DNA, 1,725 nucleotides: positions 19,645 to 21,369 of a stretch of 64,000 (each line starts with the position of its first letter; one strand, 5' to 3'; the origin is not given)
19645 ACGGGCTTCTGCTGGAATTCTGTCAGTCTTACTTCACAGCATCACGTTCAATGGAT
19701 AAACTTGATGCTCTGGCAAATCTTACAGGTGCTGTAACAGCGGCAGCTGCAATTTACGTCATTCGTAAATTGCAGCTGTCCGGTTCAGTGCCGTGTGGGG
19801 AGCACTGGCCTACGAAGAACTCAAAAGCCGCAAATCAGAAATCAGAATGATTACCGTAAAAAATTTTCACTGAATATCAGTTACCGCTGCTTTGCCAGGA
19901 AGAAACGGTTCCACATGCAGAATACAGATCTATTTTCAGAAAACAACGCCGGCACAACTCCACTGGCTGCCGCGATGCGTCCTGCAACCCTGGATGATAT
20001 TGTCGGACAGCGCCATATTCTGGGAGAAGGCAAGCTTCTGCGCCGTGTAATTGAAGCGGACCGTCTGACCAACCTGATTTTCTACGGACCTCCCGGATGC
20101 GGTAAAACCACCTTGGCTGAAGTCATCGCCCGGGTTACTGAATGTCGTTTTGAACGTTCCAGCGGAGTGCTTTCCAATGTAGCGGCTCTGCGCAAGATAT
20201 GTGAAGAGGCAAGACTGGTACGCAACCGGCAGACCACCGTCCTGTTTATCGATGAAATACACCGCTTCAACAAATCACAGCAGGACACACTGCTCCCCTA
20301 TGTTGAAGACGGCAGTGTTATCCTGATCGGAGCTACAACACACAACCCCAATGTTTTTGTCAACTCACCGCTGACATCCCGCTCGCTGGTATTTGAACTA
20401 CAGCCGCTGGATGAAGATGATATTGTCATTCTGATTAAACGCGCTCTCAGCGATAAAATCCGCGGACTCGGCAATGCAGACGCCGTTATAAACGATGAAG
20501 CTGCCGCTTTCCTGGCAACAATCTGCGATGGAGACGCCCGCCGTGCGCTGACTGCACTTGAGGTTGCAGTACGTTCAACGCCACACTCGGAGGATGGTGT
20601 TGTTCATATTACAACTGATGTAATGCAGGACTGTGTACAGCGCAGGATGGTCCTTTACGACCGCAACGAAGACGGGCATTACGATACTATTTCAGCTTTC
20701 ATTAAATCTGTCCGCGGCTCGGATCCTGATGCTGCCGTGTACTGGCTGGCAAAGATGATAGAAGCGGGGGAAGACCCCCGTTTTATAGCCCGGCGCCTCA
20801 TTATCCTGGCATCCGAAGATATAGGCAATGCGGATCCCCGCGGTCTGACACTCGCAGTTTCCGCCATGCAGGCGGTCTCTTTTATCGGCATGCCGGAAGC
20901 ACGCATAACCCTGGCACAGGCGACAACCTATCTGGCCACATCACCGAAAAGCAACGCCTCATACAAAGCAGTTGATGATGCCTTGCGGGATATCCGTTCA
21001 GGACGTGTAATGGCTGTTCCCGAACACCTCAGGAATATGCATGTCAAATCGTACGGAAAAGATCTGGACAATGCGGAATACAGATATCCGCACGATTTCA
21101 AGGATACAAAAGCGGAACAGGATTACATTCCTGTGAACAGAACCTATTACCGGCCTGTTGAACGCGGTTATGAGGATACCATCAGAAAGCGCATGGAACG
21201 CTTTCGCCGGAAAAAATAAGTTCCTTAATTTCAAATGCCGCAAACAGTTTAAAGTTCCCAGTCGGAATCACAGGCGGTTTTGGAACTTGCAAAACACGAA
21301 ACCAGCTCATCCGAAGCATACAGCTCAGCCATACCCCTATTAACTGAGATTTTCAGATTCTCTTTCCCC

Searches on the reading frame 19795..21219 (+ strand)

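Call 40: search_protein_families(library=pfam, proteins=[window:19795-21219:+], max_evalue=0.00001)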
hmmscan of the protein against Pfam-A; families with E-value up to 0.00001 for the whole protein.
window:19795-21219:+ (474 aa): 7 families
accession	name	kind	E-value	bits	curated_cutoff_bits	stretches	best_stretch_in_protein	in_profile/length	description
PF12002.13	MgsA_C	-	1.6e-65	220.5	27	1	308-470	1-166/167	MgsA AAA+ ATPase C terminal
PF16193.11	AAA_assoc_2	-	6.8e-28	97.2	34.3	1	229-307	4-81/81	AAA C-terminal domain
PF05496.18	RuvB_N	-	5.9e-17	62.3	27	1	61-180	1-119/159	Holliday junction DNA helicase RuvB P-loop domain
PF00004.35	AAA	-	4.2e-15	56.8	21.2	1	94-186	1-112/131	ATPase family associated with various cellular activities (AAA)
PF07728.20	AAA_5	-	2.5e-08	34.5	22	1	93-177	1-97/139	AAA domain (dynein-related subfamily)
PF13173.12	AAA_14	-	2.3e-06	28.1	27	1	94-206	5-124/129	AAA domain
PF01078.27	Mg_chelatase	-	2.6e-06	27.4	20.3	0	92-115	23-46/207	Magnesium chelatase, subunit ChlI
